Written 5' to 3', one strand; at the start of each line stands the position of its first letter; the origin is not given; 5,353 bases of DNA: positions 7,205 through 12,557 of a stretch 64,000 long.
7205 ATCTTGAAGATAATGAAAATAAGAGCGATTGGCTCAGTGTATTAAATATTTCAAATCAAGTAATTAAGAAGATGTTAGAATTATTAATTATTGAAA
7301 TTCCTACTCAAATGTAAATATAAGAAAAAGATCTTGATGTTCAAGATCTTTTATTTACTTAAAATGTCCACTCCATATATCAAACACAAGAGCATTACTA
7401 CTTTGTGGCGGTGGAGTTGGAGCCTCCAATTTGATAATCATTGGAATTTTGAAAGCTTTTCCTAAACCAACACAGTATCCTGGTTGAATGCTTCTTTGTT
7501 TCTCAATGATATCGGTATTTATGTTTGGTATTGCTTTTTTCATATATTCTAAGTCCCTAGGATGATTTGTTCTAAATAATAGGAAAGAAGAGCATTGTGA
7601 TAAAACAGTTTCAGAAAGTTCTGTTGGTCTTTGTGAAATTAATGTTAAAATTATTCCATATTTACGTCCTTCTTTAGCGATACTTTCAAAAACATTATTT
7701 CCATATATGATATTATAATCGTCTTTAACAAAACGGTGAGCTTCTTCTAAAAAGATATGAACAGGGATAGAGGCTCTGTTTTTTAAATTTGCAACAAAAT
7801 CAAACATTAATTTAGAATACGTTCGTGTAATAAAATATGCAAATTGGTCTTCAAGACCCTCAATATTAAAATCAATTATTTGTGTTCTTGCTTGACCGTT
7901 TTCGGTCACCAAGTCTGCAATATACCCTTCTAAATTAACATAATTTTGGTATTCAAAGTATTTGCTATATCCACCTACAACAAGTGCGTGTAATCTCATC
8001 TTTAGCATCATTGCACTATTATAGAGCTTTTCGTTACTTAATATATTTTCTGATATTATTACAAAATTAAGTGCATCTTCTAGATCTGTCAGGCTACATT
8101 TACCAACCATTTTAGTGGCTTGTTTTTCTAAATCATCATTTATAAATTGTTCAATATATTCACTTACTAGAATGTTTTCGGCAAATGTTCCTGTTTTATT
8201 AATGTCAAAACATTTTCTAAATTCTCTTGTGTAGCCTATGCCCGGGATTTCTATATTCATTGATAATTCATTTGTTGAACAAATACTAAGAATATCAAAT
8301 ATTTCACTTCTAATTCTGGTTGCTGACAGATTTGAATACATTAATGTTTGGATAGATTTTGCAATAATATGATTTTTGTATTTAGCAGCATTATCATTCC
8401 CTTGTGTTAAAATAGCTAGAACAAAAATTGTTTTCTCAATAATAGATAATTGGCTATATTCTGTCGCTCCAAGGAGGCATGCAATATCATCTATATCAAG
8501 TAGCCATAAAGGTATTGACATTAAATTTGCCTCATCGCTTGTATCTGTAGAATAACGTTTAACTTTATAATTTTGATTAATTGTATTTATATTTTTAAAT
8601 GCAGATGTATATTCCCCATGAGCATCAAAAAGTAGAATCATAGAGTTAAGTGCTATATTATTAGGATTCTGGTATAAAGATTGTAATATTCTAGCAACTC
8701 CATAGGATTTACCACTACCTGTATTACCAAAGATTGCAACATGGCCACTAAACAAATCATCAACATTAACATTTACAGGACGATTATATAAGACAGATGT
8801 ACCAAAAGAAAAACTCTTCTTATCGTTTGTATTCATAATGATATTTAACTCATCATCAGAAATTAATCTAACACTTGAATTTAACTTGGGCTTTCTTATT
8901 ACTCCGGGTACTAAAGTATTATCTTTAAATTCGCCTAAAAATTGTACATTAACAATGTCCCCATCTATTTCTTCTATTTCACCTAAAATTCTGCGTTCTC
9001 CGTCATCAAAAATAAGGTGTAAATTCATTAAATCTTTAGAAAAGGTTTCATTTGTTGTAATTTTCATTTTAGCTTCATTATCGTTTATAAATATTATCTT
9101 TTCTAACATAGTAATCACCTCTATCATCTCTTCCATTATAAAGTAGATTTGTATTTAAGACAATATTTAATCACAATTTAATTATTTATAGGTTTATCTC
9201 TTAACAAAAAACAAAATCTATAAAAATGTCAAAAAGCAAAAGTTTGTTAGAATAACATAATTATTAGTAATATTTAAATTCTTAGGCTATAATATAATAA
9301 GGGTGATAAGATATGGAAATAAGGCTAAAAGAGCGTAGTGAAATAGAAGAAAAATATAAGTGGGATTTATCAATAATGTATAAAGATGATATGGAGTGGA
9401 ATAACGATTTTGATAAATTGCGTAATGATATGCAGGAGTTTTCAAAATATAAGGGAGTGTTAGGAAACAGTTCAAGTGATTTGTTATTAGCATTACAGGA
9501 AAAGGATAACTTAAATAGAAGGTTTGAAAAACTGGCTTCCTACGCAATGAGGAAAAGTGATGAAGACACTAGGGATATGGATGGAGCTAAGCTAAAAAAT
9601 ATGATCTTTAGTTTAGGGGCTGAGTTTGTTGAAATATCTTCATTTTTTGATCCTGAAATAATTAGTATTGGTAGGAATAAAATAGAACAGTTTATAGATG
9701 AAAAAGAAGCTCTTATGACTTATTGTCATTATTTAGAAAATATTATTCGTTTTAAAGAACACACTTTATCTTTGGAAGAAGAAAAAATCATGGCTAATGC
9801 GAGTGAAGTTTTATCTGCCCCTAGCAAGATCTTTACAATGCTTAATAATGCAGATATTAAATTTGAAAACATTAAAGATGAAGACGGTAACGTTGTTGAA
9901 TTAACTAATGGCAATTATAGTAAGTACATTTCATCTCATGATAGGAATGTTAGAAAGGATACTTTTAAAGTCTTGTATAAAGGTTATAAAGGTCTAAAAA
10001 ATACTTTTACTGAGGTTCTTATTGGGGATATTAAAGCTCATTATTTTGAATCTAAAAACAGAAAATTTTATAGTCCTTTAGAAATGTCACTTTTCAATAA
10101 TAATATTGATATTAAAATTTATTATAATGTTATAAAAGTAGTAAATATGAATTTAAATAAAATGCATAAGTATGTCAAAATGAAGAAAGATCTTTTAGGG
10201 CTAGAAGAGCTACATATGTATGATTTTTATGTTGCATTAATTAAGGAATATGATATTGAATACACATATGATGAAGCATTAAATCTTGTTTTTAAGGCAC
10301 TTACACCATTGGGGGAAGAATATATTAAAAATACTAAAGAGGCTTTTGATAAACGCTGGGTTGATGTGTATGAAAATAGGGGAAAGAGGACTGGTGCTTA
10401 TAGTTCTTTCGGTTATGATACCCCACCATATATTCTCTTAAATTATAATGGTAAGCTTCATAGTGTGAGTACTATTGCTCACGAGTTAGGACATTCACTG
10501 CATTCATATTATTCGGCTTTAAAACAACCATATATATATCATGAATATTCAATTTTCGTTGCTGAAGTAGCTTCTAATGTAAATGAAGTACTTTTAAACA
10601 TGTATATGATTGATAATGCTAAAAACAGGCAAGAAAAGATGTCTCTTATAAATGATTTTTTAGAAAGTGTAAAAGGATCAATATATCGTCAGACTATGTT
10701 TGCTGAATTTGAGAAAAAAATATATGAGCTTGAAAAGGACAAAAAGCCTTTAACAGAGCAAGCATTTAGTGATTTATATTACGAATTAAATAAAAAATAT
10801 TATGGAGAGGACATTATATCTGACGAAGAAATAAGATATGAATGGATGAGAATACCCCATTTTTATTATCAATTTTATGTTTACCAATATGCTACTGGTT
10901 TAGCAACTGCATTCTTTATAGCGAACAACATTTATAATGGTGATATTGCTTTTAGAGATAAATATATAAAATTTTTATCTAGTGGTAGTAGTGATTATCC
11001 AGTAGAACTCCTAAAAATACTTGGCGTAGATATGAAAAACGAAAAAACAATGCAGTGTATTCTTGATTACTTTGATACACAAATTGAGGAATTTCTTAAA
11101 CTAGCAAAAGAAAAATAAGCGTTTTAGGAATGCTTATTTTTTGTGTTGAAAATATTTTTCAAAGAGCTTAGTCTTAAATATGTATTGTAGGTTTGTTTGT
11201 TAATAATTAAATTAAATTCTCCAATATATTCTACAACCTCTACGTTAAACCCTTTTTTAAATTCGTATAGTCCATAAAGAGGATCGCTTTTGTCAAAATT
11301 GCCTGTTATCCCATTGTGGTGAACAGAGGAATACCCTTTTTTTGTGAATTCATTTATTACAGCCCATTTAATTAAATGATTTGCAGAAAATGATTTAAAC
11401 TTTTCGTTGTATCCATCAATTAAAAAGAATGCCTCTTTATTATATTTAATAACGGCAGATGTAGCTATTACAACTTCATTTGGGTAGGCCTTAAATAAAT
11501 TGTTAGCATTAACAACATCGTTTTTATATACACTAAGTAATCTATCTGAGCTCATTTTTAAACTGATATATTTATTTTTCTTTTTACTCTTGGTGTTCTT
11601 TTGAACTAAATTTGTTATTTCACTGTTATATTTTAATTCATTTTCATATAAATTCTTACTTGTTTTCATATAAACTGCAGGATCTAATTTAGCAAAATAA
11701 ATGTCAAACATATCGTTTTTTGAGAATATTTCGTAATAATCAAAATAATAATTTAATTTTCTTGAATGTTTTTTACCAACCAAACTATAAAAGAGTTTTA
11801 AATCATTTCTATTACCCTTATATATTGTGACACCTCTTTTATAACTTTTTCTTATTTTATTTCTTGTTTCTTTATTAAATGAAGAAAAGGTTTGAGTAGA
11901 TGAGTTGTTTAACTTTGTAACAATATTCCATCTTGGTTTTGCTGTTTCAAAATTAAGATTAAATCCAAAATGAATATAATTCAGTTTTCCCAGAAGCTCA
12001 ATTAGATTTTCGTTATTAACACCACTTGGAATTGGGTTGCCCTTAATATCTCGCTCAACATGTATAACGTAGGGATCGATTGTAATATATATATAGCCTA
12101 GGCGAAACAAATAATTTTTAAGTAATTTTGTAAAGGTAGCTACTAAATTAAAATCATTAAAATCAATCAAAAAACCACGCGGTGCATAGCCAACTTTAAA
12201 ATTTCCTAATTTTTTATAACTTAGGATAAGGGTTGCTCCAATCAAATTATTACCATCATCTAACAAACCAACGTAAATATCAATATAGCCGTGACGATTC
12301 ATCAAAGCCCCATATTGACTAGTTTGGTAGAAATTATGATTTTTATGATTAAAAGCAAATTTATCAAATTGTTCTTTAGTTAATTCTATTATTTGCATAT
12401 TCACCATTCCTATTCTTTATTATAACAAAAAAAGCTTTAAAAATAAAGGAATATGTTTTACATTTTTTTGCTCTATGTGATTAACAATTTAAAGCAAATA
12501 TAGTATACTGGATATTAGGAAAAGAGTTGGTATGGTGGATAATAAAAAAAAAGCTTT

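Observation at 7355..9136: Orphan HerA-like (DUF87) ATPase inserted in opposite orientation between argS and pepF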

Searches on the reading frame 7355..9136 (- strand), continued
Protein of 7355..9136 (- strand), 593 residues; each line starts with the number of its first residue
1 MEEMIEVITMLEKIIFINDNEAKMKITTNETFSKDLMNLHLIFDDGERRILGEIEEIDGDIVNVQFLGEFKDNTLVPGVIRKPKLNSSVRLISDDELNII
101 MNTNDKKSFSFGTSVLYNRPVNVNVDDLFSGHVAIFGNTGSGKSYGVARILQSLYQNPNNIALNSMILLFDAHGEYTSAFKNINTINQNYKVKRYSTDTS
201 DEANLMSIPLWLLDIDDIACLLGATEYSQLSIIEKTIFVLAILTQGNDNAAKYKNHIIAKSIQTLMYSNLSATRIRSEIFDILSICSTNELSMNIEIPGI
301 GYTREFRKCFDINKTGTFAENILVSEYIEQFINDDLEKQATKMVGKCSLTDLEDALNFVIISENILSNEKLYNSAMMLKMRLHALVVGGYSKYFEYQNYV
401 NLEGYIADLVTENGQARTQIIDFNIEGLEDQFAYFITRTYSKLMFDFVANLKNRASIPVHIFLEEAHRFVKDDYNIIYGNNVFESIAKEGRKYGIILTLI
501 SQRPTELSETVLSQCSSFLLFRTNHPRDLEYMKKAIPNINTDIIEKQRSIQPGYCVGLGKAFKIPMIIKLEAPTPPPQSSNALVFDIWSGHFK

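Call 89: search_protein_families(library=pfam, proteins=[L051:9340-9678:-, L051:8430-9350:-, L051:7807-8430:-, L051:12052-13482:+, L051:13647-14762:+, L051:14773-15351:+, L051:15479-16609:+, L023:7884-9866:-, L023:6665-7804:-, L014:14354-16567:+], max_evalue=0.0001)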
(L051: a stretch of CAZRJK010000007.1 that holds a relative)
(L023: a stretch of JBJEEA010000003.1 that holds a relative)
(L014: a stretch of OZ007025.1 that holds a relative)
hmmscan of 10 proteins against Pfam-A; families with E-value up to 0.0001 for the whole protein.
L051:9340-9678:- (112 aa): 1 family
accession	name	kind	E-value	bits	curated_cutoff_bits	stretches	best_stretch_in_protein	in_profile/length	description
PF00825.24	Ribonuclease_P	-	3.3e-26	91.9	22.3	1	1-106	1-108/109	Ribonuclease P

L051:8430-9350:- (306 aa): 1 family
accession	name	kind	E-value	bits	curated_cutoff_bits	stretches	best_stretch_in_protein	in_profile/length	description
PF02096.25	60KD_IMP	-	1.1e-36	126.7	35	1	107-301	1-162/163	60Kd inner membrane protein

L051:7807-8430:- (207 aa): 4 families
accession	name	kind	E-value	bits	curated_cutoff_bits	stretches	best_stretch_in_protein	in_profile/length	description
PF01424.28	R3H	-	1.2e-20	73.7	26.8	1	140-199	2-60/60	R3H domain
PF14804.11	Jag_N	-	4.9e-09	36.9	25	1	6-49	1-48/50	Jag N-terminus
PF13083.13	KH_KhpA-B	-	9.3e-08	32.3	32.1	1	59-126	4-71/73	KhpA/KhpB, KH domain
PF07650.23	KH_2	-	3.2e-06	27.3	22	1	65-120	9-66/78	KH domain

L051:12052-13482:+ (476 aa): 5 families
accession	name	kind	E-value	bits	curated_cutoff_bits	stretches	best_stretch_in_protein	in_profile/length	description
PF00308.24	Bac_DnaA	-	4.5e-65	219.2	23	1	132-297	1-161/162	Bacterial DnaA ATPAse domain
PF08299.17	Bac_DnaA_C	-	1.4e-29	102.3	31.5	1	385-453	1-69/69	Bacterial dnaA protein helix-turn-helix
PF11638.13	DnaA_N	-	8.4e-10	38.7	24.6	1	17-79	1-64/65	DnaA N-terminal domain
PF01695.23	IstB_IS21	-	4.6e-09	36.6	24.1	1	168-279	95-198/238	IstB-like ATP binding protein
PF00004.35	AAA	-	3.8e-08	34.3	21.2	1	169-280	2-114/131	ATPase family associated with various cellular activities (AAA)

L051:13647-14762:+ (371 aa): 3 families
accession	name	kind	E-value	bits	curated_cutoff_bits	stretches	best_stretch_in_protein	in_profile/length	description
PF00712.24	DNA_pol3_beta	-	4.5e-41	140.2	24.4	2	1-123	1-120/120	DNA polymerase III beta subunit, N-terminal domain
PF02767.21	DNA_pol3_beta_2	-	8.4e-38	129.7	27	1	135-246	4-115/116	DNA polymerase III beta subunit, central domain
PF02768.20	DNA_pol3_beta_3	-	2.7e-25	89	27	1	250-368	2-120/121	DNA polymerase III beta subunit, C-terminal domain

L051:14773-15351:+ (192 aa): 1 family
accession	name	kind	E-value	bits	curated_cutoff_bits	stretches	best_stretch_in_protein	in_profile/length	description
PF06338.17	ComK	-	3.3e-39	134.5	22.3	1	39-183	2-150/152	ComK protein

L051:15479-16609:+ (376 aa): 3 families
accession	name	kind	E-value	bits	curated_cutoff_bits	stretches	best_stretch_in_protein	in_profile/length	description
PF02463.25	SMC_N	-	6.1e-15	55.7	40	1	3-364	2-218/220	RecF/RecN/SMC N terminal domain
PF13175.12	AAA_15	-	6.6e-08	33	32.1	1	1-250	1-223/374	AAA ATPase domain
PF13476.12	AAA_23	-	8.9e-07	30.2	27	1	6-235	2-163/201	AAA domain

L023:7884-9866:- (660 aa): 2 families
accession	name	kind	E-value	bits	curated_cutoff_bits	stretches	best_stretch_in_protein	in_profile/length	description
PF00884.28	Sulfatase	-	1.2e-35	123.7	25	1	281-574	3-300/301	Sulfatase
PF01663.27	Phosphodiest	-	6.5e-06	26.4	23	0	482-526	184-228/342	Type I phosphodiesterase / nucleotide pyrophosphatase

L023:6665-7804:- (379 aa): 2 families
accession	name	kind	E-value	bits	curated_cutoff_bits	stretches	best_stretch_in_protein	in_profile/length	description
PF05636.17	HIGH_NTase1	-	1.5e-115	387.2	27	1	4-373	1-400/402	HIGH Nucleotidyl Transferase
PF01467.32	CTP_transf_like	-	1.2e-05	25.9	21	1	13-106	6-89/133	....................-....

L014:14354-16567:+ (737 aa): 4 families
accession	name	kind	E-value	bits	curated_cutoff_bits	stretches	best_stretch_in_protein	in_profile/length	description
PF01580.24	FtsK_SpoIIIE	-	4.9e-66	222.8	24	1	369-566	2-220/221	FtsK/SpoIIIE family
PF17854.6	FtsK_alpha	-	2.2e-28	98.9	22.9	1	260-361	2-101/101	FtsK alpha domain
PF09397.16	FtsK_gamma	-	5e-27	93.8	30.6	1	671-730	3-62/63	Ftsk gamma domain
PF12846.13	AAA_10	-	3e-05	23.7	27.5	0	404-449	20-61/362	AAA-like domain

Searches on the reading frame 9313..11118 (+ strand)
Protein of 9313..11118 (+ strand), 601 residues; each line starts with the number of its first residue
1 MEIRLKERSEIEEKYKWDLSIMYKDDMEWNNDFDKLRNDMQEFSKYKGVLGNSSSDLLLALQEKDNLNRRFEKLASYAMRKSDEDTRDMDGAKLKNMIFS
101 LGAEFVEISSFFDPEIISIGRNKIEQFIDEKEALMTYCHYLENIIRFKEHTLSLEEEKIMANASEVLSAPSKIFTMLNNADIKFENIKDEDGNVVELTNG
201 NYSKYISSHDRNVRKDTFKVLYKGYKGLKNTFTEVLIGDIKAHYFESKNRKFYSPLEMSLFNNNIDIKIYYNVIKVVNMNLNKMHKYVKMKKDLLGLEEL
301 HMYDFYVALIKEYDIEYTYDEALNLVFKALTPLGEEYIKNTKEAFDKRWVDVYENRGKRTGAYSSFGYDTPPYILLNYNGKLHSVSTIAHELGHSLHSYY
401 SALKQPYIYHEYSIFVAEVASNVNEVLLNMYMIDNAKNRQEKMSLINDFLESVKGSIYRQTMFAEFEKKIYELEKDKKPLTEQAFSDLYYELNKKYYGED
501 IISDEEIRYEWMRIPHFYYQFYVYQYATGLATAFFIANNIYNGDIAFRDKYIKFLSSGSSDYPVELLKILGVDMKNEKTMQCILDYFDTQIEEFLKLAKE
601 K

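Call 6: search_protein_families(library=pfam, proteins=[window:9313-11118:+], max_evalue=0.01)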
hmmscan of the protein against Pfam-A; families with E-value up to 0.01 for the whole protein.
window:9313-11118:+ (601 aa): 2 families
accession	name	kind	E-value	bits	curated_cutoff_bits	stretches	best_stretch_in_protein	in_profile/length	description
PF01432.26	Peptidase_M3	-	6.6e-70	237.2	27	1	206-581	3-452/457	Peptidase family M3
PF08439.15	Peptidase_M3_N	-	4.2e-24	85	25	1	115-184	1-70/70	Oligopeptidase F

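Call 7: search_protein_families(library=padloc, proteins=[window:9313-11118:+], max_evalue=0.01)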
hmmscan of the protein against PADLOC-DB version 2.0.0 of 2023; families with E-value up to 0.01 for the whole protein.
window:9313-11118:+ (601 aa): 0 families

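Call 8: search_protein_families(library=ncbifam, proteins=[window:9313-11118:+], max_evalue=0.01)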
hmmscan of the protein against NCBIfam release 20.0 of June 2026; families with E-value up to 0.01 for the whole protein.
window:9313-11118:+ (601 aa): 3 families
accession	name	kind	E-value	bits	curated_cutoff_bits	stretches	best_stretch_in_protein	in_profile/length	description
TIGR00181.1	pepF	equivalog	1.3e-181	605.5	490.55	1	8-596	1-590/591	oligoendopeptidase F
TIGR02290.1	M3_fam_3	subfamily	6.5e-102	342.4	561.7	1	16-597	1-587/587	M3 family oligoendopeptidase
TIGR02289.1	M3_not_pepF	subfamily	5e-17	61.7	442.35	1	144-592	99-546/549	M3 family oligoendopeptidase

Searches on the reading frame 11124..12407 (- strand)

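Call 6: search_protein_families(library=pfam, proteins=[window:11124-12407:-], max_evalue=0.01)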
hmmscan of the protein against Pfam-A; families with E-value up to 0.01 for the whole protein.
window:11124-12407:- (427 aa): 2 families
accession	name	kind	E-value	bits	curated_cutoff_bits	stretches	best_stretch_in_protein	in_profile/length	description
PF02388.22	FemAB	-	7.1e-72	242.9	24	1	9-410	1-401/406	FemAB family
PF13480.13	Acetyltransf_6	-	0.0078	16.8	22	0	306-363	76-133/143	Acetyltransferase (GNAT) domain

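Call 7: search_protein_families(library=padloc, proteins=[window:11124-12407:-], max_evalue=0.01)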
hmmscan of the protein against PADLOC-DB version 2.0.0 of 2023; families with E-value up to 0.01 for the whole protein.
window:11124-12407:- (427 aa): 0 families

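Call 8: search_protein_families(library=ncbifam, proteins=[window:11124-12407:-], max_evalue=0.01)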
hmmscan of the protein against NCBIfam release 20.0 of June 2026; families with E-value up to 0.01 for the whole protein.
window:11124-12407:- (427 aa): 2 families
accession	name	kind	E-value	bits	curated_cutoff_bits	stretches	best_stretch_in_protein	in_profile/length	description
NF047883.1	UAcmpLyAlTFemX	equivalog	1.4e-15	57.4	500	2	12-245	13-242/337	UDP-N-acetylmuramoylpentapeptide-lysine N(6)-alanyltransferase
NF053600.1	MbhI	equivalog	0.0048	17.3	95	0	166-226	35-93/97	membrane-bound hydrogenase complex subunit MbhI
